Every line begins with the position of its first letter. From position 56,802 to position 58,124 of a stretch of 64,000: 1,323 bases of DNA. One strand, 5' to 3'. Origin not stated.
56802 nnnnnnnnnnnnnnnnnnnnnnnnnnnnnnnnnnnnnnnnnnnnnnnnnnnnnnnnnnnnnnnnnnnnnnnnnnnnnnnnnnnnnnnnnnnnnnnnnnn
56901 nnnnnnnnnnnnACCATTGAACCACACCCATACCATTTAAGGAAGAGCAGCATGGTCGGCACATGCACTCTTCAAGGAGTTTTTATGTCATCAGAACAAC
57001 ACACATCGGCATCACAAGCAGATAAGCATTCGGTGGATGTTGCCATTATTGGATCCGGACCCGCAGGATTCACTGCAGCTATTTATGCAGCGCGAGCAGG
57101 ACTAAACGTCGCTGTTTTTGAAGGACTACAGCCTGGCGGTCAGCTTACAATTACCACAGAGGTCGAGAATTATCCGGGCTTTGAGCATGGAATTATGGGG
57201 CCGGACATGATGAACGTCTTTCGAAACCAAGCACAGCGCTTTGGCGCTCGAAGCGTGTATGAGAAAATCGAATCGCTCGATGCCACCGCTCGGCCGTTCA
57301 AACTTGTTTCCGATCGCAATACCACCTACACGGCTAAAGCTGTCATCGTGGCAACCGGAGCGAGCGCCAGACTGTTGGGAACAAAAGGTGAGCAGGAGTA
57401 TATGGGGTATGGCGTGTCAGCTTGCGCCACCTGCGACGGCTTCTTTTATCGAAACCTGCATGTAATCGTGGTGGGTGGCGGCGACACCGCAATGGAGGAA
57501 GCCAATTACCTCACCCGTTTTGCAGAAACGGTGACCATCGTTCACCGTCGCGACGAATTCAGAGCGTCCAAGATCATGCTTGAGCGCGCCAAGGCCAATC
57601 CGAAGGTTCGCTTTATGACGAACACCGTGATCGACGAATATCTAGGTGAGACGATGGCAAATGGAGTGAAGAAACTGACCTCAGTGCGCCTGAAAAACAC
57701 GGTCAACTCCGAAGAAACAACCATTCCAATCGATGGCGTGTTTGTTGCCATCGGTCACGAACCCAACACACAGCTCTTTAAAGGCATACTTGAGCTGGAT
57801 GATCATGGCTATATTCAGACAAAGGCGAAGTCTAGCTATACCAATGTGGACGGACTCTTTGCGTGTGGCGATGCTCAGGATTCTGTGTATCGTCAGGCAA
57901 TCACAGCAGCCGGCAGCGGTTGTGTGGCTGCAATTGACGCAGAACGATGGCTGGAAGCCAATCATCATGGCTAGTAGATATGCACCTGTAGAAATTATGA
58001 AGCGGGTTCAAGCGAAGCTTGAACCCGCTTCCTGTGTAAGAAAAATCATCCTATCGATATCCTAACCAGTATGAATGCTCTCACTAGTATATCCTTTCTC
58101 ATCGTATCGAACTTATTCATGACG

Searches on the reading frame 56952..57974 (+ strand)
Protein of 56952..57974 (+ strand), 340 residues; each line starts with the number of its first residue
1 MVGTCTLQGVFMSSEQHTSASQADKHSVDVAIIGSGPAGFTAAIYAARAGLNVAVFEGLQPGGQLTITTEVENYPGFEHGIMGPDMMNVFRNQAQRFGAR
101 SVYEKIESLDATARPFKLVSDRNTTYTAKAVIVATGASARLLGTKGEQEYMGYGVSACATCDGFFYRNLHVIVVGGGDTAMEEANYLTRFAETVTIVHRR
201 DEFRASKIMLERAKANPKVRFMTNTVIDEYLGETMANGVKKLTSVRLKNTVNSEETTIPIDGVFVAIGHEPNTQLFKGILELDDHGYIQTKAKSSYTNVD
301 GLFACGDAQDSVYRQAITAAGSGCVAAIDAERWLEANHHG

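Call 121: search_protein_families(library=ncbifam, proteins=[window:56952-57974:+], max_evalue=0.001)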
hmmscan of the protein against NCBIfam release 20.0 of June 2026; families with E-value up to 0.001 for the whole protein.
window:56952-57974:+ (340 aa): 104 families (the best 25 are shown)
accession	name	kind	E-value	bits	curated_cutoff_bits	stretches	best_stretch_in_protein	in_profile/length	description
TIGR01292.1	TRX_reduct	equivalog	2.4e-121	404.1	343.45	1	29-334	2-300/300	thioredoxin-disulfide reductase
NF007614.0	PRK10262.1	equivalog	3.6e-95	318.8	644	1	25-336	5-316/321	thioredoxin-disulfide reductase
TIGR03143.1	AhpF_homolog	hypoth_equivalog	4.6e-84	283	687.65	1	28-336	5-310/555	putative alkyl hydroperoxide reductase F subunit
TIGR03140.1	AhpF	equivalog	2.6e-65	220.9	502.9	1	16-330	201-508/515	alkyl hydroperoxide reductase subunit F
NF009410.0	PRK12771.1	subfamily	5.2e-24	84.7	516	2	170-337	270-448/566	NAD(P)-binding protein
TIGR04018.1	Bthiol_YpdA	hypoth_equivalog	5.5e-24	84.6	339.9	1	101-309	88-289/316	YpdA family putative bacillithiol disulfide reductase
TIGR01350.1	lipoamide_DH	equivalog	9.2e-24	84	408.8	2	121-327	123-326/461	dihydrolipoyl dehydrogenase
TIGR01316.1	gltA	equivalog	5.9e-20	71.5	471.75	2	169-329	273-444/449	NADPH-dependent glutamate synthase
TIGR03315.1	Se_ygfK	equivalog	6.6e-20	70.2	835.3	2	170-311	668-817/1012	putative selenate reductase subunit YgfK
NF009414.0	PRK12778.1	equivalog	3.7e-19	68.5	1103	2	170-335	572-750/752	bifunctional dihydroorotate dehydrogenase B NAD binding subunit/NADPH-dependent glutamate synthase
NF009409.0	PRK12770.1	subfamily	1.2e-18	67.3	343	2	168-337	173-353/360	putative glutamate synthase subunit beta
TIGR02053.1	MerA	equivalog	9.5e-17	61.1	454.45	1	121-330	123-328/465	mercury(II) reductase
NF004776.0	PRK06116.1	equivalog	1.1e-16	60.9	480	1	119-312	123-308/450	glutathione-disulfide reductase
NF009454.0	PRK12814.1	equivalog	1.6e-16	59.9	916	1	21-337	187-503/657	putative NADPH-dependent glutamate synthase small subunit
NF004945.0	PRK06292.2-3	equivalog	1.1e-15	57.6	494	1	120-311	122-307/457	dihydrolipoyl dehydrogenase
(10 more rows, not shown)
